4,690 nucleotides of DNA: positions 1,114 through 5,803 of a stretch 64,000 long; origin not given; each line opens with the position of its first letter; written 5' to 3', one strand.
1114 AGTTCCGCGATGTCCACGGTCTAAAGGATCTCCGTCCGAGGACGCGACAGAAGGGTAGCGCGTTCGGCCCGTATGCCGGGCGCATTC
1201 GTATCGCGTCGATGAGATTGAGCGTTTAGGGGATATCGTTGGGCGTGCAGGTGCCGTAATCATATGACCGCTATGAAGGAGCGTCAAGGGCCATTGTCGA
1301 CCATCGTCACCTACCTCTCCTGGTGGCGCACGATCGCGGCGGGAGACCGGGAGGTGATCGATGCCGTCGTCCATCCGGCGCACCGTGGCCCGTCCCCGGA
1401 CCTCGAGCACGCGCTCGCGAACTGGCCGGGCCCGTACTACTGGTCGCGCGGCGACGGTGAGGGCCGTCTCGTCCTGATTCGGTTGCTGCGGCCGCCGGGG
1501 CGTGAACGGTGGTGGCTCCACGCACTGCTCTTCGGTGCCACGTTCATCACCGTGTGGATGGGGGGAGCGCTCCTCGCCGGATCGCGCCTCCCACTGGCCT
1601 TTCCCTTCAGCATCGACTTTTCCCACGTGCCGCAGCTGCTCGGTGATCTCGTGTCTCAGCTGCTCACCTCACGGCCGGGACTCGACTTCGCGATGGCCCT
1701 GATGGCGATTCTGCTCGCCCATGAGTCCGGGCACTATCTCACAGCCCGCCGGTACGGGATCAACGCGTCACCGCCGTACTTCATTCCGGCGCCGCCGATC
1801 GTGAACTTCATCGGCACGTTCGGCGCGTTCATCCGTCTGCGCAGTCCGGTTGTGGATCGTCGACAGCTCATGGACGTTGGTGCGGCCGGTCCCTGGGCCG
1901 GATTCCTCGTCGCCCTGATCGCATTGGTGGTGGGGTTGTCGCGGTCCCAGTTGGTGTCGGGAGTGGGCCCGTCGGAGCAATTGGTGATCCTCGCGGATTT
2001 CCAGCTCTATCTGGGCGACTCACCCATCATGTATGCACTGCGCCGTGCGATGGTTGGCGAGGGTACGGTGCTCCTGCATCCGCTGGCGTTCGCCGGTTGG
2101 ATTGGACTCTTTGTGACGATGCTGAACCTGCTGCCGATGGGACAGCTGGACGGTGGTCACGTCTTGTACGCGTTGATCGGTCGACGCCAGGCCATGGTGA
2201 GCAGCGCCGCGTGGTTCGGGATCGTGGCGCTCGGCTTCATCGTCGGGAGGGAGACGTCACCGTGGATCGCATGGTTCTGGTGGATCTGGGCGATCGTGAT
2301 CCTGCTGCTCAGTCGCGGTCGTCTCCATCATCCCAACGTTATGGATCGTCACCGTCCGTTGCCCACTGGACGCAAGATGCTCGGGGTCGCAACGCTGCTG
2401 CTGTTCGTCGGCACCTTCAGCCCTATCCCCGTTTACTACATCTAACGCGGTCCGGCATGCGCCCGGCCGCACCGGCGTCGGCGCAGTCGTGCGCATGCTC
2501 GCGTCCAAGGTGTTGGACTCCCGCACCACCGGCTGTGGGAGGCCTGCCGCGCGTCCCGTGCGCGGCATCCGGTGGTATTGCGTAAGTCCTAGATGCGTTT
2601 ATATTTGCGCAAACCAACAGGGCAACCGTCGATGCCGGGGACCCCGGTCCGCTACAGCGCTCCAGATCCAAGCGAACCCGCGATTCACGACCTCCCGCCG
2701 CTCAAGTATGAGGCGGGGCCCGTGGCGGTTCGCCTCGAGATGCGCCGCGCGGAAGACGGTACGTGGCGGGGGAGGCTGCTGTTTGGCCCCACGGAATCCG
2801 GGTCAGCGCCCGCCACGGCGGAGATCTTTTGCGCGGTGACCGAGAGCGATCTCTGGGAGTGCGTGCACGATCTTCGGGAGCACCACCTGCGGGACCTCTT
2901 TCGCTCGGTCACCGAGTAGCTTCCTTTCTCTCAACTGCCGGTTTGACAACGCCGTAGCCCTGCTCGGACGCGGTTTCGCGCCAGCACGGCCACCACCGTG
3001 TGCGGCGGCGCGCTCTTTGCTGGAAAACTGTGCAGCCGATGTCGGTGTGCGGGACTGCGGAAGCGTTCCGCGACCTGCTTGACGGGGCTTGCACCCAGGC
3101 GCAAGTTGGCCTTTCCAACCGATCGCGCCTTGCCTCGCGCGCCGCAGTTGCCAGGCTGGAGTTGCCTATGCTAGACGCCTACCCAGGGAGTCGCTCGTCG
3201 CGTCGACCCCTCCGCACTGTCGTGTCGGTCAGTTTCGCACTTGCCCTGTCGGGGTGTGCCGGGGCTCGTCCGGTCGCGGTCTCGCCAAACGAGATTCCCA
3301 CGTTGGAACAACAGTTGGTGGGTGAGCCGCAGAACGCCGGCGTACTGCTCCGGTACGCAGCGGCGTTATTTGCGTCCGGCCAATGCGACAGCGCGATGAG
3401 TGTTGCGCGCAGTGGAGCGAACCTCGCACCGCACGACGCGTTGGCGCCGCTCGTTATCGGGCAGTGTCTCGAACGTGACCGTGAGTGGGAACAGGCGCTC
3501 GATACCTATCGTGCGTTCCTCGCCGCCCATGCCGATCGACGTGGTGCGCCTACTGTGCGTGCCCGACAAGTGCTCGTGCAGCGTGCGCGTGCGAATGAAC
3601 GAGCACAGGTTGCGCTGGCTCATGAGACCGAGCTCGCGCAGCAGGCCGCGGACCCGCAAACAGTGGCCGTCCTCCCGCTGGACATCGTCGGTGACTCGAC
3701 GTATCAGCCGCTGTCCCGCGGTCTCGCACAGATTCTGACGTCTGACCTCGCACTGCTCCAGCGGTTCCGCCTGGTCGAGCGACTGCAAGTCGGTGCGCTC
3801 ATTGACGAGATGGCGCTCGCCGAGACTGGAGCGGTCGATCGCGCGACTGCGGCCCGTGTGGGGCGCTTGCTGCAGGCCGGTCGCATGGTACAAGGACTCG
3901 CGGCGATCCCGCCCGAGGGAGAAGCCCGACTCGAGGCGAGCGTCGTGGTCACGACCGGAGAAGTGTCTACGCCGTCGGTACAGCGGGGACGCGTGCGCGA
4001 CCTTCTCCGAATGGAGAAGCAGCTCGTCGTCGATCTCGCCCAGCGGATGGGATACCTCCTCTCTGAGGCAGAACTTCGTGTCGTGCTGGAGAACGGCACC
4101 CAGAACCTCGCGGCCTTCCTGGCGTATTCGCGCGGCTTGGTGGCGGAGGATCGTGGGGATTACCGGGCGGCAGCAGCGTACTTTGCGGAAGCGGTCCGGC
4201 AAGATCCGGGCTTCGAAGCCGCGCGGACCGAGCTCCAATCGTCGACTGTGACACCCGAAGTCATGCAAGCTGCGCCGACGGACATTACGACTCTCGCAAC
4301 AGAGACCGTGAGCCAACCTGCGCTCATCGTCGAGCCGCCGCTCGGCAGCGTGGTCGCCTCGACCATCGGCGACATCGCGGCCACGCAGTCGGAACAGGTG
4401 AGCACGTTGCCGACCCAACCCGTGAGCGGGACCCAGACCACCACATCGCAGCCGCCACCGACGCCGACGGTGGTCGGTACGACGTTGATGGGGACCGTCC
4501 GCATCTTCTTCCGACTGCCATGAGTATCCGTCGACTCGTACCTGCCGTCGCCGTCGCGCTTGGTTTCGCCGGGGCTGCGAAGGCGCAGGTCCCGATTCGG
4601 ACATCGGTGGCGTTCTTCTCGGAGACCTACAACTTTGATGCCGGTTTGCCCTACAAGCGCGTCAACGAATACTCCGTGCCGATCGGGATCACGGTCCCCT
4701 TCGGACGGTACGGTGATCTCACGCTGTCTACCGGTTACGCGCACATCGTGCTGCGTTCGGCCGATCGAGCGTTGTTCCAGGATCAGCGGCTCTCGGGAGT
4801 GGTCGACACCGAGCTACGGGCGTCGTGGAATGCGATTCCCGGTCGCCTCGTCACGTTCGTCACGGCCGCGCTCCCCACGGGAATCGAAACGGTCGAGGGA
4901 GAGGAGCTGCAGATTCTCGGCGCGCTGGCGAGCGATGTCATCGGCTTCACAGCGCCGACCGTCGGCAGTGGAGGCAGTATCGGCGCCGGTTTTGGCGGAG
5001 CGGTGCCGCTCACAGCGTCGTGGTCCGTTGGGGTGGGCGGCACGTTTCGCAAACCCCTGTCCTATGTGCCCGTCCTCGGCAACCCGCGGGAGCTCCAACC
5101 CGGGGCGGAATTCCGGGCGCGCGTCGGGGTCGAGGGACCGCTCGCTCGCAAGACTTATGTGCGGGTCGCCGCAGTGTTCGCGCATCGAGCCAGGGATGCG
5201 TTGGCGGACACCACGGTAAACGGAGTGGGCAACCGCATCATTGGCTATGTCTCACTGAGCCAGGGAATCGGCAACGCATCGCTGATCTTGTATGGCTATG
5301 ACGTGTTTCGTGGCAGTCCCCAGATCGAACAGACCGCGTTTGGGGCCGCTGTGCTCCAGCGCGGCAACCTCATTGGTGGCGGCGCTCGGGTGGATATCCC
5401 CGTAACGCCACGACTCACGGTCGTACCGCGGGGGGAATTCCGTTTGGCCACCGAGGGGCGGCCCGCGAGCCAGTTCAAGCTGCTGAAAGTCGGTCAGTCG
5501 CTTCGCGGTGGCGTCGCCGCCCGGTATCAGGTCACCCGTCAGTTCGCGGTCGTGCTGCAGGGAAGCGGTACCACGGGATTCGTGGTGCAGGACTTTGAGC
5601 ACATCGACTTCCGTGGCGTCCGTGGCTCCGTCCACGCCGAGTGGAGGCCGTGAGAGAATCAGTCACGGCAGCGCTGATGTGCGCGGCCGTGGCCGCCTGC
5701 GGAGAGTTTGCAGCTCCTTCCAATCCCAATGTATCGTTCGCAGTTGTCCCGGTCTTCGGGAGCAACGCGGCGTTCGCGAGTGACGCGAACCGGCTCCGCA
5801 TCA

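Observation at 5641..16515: Operon-like cluster of five secreted proteins carrying both cohesin-like and dockerin-like modules plus beta-helix / propeller / Ig domains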

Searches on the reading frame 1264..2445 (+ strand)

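Call 11: search_protein_families(library=pfam, proteins=[window:1264-2445:+], max_evalue=0.001)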
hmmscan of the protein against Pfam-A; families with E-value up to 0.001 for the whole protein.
window:1264-2445:+ (393 aa): 1 family
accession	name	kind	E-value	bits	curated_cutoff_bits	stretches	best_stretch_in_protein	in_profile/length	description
PF02163.28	Peptidase_M50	-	3.1e-24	86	27.2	1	142-310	2-199/221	Peptidase family M50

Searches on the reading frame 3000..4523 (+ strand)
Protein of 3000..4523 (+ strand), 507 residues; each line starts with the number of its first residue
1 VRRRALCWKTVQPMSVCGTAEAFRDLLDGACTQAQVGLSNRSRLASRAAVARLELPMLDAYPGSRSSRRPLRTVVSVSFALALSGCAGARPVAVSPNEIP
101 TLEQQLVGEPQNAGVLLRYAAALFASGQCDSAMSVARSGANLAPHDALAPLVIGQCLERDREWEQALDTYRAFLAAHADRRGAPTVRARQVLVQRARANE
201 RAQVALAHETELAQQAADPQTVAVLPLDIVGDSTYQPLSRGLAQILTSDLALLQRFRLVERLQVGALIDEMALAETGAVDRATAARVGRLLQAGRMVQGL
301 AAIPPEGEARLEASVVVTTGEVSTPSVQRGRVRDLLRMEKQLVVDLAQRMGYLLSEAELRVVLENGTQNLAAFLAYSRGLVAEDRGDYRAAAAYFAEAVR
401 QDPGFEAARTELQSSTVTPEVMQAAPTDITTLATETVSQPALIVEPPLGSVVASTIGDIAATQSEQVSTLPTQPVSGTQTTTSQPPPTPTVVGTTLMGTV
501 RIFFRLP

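Call 11: search_protein_families(library=pfam, proteins=[window:3000-4523:+], max_evalue=0.001)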
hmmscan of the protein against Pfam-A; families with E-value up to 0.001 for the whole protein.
window:3000-4523:+ (507 aa): 7 families
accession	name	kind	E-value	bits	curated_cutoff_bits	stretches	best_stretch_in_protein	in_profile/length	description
PF14559.12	TPR_19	-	3.4e-07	30.9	25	0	101-146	13-58/68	Tetratricopeptide repeat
PF13428.12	TPR_14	-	1.6e-06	28.6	23.5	0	376-412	5-41/44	Tetratricopeptide repeat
PF03783.19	CsgG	-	4.8e-06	26.5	20.8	1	234-299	32-96/210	Curli production assembly/transport component CsgG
PF07719.23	TPR_2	-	4.5e-05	23.7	27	0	373-404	2-33/34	Tetratricopeptide repeat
PF24575.1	TPR_Slam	-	4.9e-05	24.2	35.2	0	372-414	47-89/104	Surface lipoprotein assembly modifier, N-terminal TPR repeats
PF13174.12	TPR_6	-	0.00028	21.8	26.3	0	153-177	6-30/33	Tetratricopeptide repeat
PF00515.34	TPR_1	-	0.00062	19.9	27.8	0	376-405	5-34/34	Tetratricopeptide repeat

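Call 17: search_protein_families(library=ncbifam, proteins=[window:3000-4523:+], max_evalue=0.1)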
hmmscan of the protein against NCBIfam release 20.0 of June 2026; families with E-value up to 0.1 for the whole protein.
window:3000-4523:+ (507 aa): 6 families
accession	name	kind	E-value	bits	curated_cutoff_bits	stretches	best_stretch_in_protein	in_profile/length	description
NF040959.1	MamA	equivalog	2.1e-06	27.3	200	1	100-178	58-136/204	magnetosome protein MamA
TIGR04510.1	mod_pep_cyc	subfamily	7.3e-05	21.5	400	1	262-413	285-439/814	putative peptide modification system cyclase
TIGR02917.1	PEP_TPR_lipo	equivalog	7.3e-05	20.8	312.2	1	103-205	557-759/899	XrtA/PEP-CTERM system TPR-repeat protein PrsT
TIGR02722.1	lp_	equivalog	0.00028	20.9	110.55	1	221-299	68-148/189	penicillin-binding protein activator LpoB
TIGR02521.1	type_IV_pilW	equivalog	0.00055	19.6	154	0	76-176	2-94/234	type IV pilus biogenesis/stability protein PilW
TIGR02552.1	LcrH_SycD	equivalog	0.078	12.7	104.8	1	117-220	22-123/136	SycD/LcrH family type III secretion system chaperone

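Call 51: search_solved_structures(query=A5, max_evalue=1)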
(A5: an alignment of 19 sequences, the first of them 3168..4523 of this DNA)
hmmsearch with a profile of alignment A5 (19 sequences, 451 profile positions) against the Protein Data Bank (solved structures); distinct sequences matched with E-value up to 1: 155 (the best 60 are shown).
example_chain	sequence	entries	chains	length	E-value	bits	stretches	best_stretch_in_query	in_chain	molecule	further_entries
9qhb_A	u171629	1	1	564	4.6e-38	134.5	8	48-122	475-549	Engineered tetratricopeptide repeat protein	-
9qhc_A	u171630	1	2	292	1.4e-24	90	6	48-120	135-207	Engineered tetratricopeptide repeat protein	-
8bu0_A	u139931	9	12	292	1.7e-24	89.7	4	48-122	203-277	Consensus tetratricopeptide repeat protein | Crystal structure of an 8-repeat consensus TPR superhelix with Zinc. | Monomer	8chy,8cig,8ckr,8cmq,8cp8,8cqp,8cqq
9gzg_A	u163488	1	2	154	1.7e-17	66.7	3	41-121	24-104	Engineered CTPR protein with glutamic acids for conductivity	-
6b85_J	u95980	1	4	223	1.2e-12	50.7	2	47-120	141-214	TMHC4_R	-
8ch0_A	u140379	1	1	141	2.3e-12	49.8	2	48-118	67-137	Consensus tetratricopeptide repeat protein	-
8far_A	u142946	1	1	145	2.3e-12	49.8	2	47-117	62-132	I432-1-CC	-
2fo7_A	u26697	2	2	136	2.5e-12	49.7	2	48-118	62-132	SYNTHETIC CONSENSUS TPR PROTEIN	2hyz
8cus_A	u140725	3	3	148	2.6e-12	49.6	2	47-116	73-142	I432-1(NaCl) Chain A | I432-1(Imd) Chain A | I432-1-X3 Chain A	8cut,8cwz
8fwd_1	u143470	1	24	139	1.1e-11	47.5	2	68-121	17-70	O43-rpxdoc-EK1_B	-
8qoy_A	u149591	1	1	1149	6.2e-11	45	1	48-88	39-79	TagF-like capsule polymerase Cps3D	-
1na0_A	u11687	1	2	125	6.5e-11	45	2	52-121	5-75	designed protein CTPR3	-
7obi_A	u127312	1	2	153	6.8e-11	44.9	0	327-354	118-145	CTPR-rv4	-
3kd7_A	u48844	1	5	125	6.2e-10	41.7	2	52-121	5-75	CTPR390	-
3asg_A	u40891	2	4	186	8.1e-10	41.4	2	41-113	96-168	MamA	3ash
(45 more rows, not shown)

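Call 85: search_protein_families(library=pfam, alignment_id=A5, max_evalue=0.01)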
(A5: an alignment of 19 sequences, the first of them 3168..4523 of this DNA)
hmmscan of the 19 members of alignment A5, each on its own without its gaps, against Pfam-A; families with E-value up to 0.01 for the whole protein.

A. member 1, window:3168-4523:+ (451 aa): 10 families
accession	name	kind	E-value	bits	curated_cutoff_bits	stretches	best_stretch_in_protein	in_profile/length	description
PF14559.12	TPR_19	-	3.9e-07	30.8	25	1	45-91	13-59/68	Tetratricopeptide repeat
PF13428.12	TPR_14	-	2.3e-06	28.2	23.5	0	320-356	5-41/44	Tetratricopeptide repeat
PF03783.19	CsgG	-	3.9e-06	26.8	20.8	1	178-243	32-96/210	Curli production assembly/transport component CsgG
PF07719.23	TPR_2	-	3.2e-05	24.2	27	1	317-348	2-33/34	Tetratricopeptide repeat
PF24575.1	TPR_Slam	-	4.4e-05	24.3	35.2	1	316-358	47-89/104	Surface lipoprotein assembly modifier, N-terminal TPR repeats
PF13174.12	TPR_6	-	0.00019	22.3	26.3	0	97-121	6-30/33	Tetratricopeptide repeat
PF00515.34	TPR_1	-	0.00048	20.3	27.8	0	320-349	5-34/34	Tetratricopeptide repeat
PF13432.12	TPR_16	-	0.00064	20.6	32.7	1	321-348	2-29/65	Tetratricopeptide repeat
PF13176.12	TPR_7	-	0.0012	19.3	27.9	0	97-125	5-33/36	Tetratricopeptide repeat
PF12895.13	ANAPC3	-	0.0026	18.5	27.2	1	54-115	20-80/82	Anaphase-promoting complex, cyclosome, subunit 3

B. families by the number of members that match (of 19 scanned): 21 families
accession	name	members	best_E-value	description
PF03783.19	CsgG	19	7.9e-13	Curli production assembly/transport component CsgG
PF14559.12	TPR_19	17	4e-10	Tetratricopeptide repeat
PF13432.12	TPR_16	13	1.1e-10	Tetratricopeptide repeat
PF07719.23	TPR_2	11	2.6e-15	Tetratricopeptide repeat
PF13428.12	TPR_14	11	5.5e-07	Tetratricopeptide repeat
PF00515.34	TPR_1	10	2.1e-12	Tetratricopeptide repeat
PF24575.1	TPR_Slam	8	3.7e-05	Surface lipoprotein assembly modifier, N-terminal TPR repeats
PF14561.12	TPR_20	8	8e-05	Tetratricopeptide repeat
PF13181.12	TPR_8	7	1.4e-11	Tetratricopeptide repeat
PF13371.12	TPR_9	7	2.1e-07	Tetratricopeptide repeat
PF13174.12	TPR_6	7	4.2e-06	Tetratricopeptide repeat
PF13431.12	TPR_17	5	3.8e-06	Tetratricopeptide repeat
PF13424.12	TPR_12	4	4.9e-07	Tetratricopeptide repeat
PF04052.18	TolB_N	4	1.7e-05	TolB amino-terminal domain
PF13176.12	TPR_7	3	0.00025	Tetratricopeptide repeat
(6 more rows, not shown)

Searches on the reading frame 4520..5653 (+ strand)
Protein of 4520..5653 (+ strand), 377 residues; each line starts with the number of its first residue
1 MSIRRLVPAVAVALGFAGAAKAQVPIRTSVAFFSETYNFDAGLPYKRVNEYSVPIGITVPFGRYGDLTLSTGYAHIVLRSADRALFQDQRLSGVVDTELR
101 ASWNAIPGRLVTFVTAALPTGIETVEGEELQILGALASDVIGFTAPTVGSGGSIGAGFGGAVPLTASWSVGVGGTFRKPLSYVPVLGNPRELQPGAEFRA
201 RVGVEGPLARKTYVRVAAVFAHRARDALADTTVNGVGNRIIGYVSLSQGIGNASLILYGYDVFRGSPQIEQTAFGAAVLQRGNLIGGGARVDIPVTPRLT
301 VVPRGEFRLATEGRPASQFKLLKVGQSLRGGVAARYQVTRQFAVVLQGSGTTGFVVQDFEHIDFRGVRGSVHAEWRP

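Call 11: search_protein_families(library=pfam, proteins=[window:4520-5653:+], max_evalue=0.001)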
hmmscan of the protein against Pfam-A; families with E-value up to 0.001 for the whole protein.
window:4520-5653:+ (377 aa): 0 families

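Call 17: search_protein_families(library=ncbifam, proteins=[window:4520-5653:+], max_evalue=0.1)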
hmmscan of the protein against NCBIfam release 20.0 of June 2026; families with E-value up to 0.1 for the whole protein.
window:4520-5653:+ (377 aa): 0 families

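Call 50: search_solved_structures(query=A4, max_evalue=10)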
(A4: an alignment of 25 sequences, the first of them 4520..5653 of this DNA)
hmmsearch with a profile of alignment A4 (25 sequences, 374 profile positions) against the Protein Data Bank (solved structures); distinct sequences matched with E-value up to 10: 13.
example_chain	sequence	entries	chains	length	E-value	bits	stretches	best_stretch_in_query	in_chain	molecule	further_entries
2nqy_A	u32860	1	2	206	0.041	16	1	213-259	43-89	FAMILY 11 XYLANASE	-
3mf9_A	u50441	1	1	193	0.064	15.3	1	214-257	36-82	Endo-1,4-beta-xylanase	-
3mf6_A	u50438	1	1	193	0.066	15.3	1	214-257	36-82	Endo-1,4-beta-xylanase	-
3mfc_A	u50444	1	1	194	0.1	14.7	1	225-257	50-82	Endo-1,4-beta-xylanase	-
1m4w_A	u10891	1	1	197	0.1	14.6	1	222-257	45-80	endoxylanase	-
3mfa_A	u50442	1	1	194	0.1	14.6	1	225-257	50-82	Endo-1,4-beta-xylanase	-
1h4g_A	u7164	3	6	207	0.16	14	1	221-259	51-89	XYLANASE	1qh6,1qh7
1h4h_A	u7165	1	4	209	0.17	13.9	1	221-259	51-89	XYLANASE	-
2f6b_A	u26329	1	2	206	0.17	13.9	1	223-259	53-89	Family 11 Xylanase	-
3zse_A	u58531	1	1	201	0.24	13.4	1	223-257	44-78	ENDO-1,4-BETA-XYLANASE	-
8jst_A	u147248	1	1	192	0.39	12.7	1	222-258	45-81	Endo-beta-1,4-xylanase rMxylcd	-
9k3s_C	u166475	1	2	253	0.74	11.8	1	282-343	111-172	Phosphate import ATP-binding protein PstB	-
9k3x_C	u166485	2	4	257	0.77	11.8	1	282-343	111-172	Phosphate import ATP-binding protein PstB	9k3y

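Call 52: search_protein_families(library=pfam, alignment_id=A4, max_evalue=1)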
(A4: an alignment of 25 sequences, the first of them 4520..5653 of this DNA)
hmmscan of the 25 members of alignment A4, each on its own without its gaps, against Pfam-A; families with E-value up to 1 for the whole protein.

A. member 1, window:4520-5653:+ (377 aa): 1 family
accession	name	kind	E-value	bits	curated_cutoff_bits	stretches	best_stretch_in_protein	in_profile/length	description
PF12334.13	rOmpB_passenger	-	0.079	11.5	26.9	1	239-295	629-685/914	Rickettsia outer membrane protein B, passenger domain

B. families by the number of members that match (of 25 scanned): 10 families
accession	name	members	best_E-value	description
PF00593.30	TonB_dep_Rec_b-barrel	2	0.00012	TonB dependent receptor-like, beta-barrel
PF13505.12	OMP_b-brl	2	0.00014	Outer membrane protein beta-barrel domain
PF13568.12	OMP_b-brl_2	2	0.1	Outer membrane protein beta-barrel domain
PF05420.17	BCSC_C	1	0.022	Cellulose synthase operon protein C C-terminus (BCSC_C)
PF05611.16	DUF780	1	0.045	Caenorhabditis elegans protein of unknown function (DUF780)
PF12334.13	rOmpB_passenger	1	0.079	Rickettsia outer membrane protein B, passenger domain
PF00457.24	Glyco_hydro_11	1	0.09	Glycosyl hydrolases family 11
PF19572.5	PorV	1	0.13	Type IX secretion system protein PorV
PF14444.12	S1-like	1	0.19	S1-like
PF03609.19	EII-Sor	1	0.39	PTS system sorbose-specific iic component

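Call 60: find_homologous_proteins(query=window:4520-5653:+, max_evalue=0.001)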
Query window:4520-5653:+ (377 aa): 68 proteins with E <= 0.001 among 8000 candidates.
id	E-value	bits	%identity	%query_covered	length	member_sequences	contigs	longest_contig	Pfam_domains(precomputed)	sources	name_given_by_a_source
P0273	8.7e-241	816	100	100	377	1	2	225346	-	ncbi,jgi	jgi:hypothetical protein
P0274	1.3e-130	454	57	100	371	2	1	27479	-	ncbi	-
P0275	1.4e-129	451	57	99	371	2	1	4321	-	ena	-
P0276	7.1e-122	425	54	94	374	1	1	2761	-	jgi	jgi:hypothetical protein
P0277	6.0e-121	422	53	100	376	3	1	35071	-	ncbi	-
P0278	2.0e-119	417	53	100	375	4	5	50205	-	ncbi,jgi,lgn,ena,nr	ncbi:MAG: hypothetical protein OEO20_13930 [Gemmatimonadota bacterium]|nr:hypothetical protein [Gemm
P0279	1.3e-117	411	53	98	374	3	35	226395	-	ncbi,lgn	-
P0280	1.9e-117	411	53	97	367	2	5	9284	-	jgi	jgi:hypothetical protein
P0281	3.5e-116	406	56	94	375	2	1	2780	-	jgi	jgi:hypothetical protein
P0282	1.0e-115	405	50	100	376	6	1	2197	-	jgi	jgi:hypothetical protein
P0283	3.5e-113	397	51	100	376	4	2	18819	-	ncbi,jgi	jgi:hypothetical protein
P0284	2.7e-111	390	51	99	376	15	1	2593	-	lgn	-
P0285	4.2e-111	390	51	94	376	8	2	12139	-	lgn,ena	-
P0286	1.0e-109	385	51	100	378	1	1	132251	-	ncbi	-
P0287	2.8e-109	384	52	95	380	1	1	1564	-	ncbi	-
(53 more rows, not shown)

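Call 72: predict_structure(alignment_id=A7)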
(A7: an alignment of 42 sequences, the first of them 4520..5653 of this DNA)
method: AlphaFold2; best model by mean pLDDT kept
length: 377 residues; sequences in the alignment: 42
mean_pLDDT: 83.4   pTM: 0.78
mean pLDDT of the five models: 83.4, 83.1, 80.4, 80.3, 79.7
residues with pLDDT >= 90: 192; 70-90: 103; 50-70: 75; < 50: 7
segments of 3 or more residues with pLDDT < 50: none
pLDDT, mean of each block of 10 residues (from residue 1): 62 60 76 92 87 92 91 87 83 85 91 89 55 56 64 90 93 92 56 80 96 96 75 63 97 97 83 66 94 97 97 75 92 96 96 89 93 88
secondary structure, 60 per line:
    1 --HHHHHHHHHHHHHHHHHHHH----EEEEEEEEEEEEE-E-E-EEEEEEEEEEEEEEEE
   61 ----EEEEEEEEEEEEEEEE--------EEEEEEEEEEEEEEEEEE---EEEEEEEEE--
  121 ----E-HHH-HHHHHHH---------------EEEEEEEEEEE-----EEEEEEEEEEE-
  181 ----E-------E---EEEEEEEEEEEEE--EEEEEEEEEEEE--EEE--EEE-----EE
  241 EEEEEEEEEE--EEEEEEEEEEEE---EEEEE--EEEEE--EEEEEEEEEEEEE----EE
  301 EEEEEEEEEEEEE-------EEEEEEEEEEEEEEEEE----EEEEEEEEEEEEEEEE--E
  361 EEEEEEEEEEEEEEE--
elements in order: H3-22 E27-39 E45-60 E65-80 E89-106 E110-118 H131-137 E153-163 E169-179 E197-209 E212-223 E226-228 E231-233 E239-250 E253-264 E268-272 E275-279 E282-294 E299-313 E321-337 E342-357 E360-375
